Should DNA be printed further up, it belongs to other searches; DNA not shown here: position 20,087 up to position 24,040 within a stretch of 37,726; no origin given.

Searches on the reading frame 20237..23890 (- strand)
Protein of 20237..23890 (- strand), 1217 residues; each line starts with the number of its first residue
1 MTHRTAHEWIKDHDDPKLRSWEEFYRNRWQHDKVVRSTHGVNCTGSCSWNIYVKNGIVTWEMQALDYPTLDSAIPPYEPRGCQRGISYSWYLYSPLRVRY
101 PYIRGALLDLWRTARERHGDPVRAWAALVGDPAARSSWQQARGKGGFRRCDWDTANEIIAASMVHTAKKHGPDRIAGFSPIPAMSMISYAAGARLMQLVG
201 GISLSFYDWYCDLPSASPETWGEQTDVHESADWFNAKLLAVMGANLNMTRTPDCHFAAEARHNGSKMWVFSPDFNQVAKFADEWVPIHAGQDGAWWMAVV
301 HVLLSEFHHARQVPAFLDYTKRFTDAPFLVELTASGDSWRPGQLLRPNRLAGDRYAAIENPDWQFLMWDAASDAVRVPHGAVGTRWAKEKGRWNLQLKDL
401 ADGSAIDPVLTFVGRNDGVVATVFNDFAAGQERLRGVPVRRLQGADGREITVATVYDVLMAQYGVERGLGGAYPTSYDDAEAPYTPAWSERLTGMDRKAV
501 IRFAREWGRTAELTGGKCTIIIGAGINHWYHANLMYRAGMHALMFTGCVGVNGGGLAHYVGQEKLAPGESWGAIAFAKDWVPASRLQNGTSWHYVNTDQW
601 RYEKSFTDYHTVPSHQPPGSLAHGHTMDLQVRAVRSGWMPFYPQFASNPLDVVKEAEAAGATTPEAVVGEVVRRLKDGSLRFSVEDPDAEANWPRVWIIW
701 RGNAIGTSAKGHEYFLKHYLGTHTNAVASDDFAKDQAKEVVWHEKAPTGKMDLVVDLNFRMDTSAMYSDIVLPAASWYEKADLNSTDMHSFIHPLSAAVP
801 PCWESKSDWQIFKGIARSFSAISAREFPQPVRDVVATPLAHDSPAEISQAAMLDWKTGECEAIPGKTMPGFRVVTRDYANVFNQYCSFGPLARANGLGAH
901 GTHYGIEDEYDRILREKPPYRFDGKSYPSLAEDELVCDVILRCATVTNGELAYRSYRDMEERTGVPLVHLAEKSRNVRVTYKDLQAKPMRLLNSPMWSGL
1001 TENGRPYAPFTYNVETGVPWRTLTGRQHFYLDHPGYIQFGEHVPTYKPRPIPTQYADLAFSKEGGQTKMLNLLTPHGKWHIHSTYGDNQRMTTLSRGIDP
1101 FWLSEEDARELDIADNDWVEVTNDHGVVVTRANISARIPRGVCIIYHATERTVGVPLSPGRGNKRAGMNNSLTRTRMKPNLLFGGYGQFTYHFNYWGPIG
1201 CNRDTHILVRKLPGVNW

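Call 26: search_protein_families(library=pfam, proteins=[window:20237-23890:-], max_evalue=0.0001)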
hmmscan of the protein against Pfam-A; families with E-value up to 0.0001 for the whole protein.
window:20237-23890:- (1217 aa): 2 families
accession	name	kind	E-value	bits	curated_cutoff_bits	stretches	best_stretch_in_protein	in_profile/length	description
PF00384.28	Molybdopterin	-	8.3e-57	193.2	24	1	97-816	1-351/353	Molybdopterin oxidoreductase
PF01568.27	Molydop_binding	-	1.1e-18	67.7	26.8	1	1070-1179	1-99/110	Molydopterin dinucleotide binding domain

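Call 47: find_encoding_contigs(protein=P0172, flank=6000, max_places=3)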
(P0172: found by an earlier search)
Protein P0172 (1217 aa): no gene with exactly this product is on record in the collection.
